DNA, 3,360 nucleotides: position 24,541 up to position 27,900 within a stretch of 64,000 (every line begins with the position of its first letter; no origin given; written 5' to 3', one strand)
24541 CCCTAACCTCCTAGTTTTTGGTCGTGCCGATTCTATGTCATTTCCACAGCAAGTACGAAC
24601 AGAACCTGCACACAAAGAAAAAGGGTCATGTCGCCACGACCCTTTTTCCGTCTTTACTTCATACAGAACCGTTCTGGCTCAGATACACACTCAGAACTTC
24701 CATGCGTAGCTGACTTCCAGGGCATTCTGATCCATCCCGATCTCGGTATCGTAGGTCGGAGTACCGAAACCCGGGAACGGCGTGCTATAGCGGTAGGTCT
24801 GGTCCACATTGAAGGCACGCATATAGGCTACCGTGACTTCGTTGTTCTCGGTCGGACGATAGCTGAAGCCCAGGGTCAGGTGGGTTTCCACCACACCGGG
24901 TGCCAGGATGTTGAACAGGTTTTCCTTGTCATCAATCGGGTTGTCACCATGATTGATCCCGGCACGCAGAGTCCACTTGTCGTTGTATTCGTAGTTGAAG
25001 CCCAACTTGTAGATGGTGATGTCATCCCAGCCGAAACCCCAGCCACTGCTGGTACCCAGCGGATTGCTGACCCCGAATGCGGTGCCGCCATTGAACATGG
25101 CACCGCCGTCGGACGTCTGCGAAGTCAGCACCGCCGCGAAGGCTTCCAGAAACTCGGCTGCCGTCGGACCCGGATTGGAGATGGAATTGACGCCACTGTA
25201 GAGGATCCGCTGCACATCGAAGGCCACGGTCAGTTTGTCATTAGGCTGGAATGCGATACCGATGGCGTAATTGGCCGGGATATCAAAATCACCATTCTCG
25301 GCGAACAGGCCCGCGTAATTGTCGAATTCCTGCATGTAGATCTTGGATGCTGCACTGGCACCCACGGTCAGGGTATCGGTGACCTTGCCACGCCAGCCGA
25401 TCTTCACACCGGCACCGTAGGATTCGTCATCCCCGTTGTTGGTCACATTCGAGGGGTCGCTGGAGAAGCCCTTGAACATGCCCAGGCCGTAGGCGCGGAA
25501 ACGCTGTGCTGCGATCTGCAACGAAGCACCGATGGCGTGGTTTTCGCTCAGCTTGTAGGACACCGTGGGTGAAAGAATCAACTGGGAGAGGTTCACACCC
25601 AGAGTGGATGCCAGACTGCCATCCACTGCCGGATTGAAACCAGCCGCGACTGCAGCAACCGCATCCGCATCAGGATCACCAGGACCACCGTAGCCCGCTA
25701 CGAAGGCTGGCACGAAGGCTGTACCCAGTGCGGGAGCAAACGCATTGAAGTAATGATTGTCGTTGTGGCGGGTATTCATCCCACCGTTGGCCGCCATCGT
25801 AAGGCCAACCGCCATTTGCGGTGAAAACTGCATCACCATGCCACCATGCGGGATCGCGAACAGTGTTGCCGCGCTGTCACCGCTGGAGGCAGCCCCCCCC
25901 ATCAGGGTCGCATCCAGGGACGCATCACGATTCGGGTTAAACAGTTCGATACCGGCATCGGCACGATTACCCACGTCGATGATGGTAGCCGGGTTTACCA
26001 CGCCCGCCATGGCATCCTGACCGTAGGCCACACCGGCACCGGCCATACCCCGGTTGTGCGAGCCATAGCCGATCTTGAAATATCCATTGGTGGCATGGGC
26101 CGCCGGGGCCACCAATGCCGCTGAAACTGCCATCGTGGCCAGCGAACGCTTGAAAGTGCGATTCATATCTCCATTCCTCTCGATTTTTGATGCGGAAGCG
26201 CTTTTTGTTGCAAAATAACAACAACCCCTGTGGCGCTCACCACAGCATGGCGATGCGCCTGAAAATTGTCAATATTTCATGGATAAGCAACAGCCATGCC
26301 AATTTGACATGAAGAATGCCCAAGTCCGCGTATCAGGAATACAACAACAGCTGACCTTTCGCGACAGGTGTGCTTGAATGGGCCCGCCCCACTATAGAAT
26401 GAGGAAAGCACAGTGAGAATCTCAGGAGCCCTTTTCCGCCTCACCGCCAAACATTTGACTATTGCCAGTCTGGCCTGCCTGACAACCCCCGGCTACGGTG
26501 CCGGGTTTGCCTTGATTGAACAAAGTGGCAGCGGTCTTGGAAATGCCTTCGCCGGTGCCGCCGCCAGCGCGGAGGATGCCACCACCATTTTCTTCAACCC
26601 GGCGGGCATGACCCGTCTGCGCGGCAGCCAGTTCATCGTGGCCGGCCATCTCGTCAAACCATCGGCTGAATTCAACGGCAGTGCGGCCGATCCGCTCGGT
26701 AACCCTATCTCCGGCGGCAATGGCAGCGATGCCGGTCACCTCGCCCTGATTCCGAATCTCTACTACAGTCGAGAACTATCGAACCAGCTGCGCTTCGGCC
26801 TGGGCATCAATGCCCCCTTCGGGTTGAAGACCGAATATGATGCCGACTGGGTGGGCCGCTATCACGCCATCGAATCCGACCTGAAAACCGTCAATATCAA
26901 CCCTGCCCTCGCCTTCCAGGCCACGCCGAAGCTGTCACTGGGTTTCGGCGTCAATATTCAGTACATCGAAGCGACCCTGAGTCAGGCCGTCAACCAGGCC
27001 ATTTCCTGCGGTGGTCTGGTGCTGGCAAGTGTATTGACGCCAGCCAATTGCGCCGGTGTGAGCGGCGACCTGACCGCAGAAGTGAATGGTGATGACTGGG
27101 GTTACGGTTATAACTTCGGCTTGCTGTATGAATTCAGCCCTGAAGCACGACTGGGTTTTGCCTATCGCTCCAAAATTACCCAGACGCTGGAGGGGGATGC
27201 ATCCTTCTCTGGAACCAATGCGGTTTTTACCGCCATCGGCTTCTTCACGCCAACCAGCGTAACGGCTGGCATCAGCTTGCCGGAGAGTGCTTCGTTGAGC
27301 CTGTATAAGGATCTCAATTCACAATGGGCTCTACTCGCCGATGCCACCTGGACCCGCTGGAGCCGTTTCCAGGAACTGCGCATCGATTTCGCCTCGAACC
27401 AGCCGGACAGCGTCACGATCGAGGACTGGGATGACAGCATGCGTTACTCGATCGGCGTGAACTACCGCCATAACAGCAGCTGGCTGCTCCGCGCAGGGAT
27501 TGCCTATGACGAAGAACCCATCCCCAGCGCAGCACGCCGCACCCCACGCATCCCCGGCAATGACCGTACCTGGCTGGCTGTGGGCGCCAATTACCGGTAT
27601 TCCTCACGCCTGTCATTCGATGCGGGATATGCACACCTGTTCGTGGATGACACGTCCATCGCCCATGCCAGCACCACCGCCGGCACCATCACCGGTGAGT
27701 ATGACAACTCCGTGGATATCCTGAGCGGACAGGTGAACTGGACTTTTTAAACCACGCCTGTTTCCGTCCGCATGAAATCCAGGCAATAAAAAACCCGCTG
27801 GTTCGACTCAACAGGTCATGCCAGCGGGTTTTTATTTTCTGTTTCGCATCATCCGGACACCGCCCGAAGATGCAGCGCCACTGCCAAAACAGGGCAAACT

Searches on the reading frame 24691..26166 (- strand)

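Call 77: search_protein_families(library=pfam, proteins=[window:24691-26166:-])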
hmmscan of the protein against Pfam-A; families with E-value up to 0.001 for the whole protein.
window:24691-26166:- (491 aa): 2 families
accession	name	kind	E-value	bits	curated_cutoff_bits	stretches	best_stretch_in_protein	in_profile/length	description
PF03349.22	Toluene_X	-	3.3e-24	85.6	29.7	2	191-455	135-386/421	Outer membrane protein transport protein (OMPP1/FadL/TodX)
PF10677.15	DUF2490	-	0.00078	19.6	29.8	0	192-218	33-59/186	Protein of unknown function (DUF2490)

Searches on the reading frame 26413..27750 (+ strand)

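Call 77: search_protein_families(library=pfam, proteins=[window:26413-27750:+])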
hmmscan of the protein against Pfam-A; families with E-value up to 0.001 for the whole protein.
window:26413-27750:+ (445 aa): 4 families
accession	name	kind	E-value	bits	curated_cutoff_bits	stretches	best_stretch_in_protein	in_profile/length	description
PF03349.22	Toluene_X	-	9.4e-111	370.7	29.7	1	21-445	2-421/421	Outer membrane protein transport protein (OMPP1/FadL/TodX)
PF13505.12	OMP_b-brl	-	4.3e-09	37.2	28.7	1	128-263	50-160/175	Outer membrane protein beta-barrel domain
PF13609.12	Porin_4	-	1.2e-06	29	27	1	196-413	175-309/310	Gram-negative porin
PF10677.15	DUF2490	-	1e-05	25.8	29.8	0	384-414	150-180/186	Protein of unknown function (DUF2490)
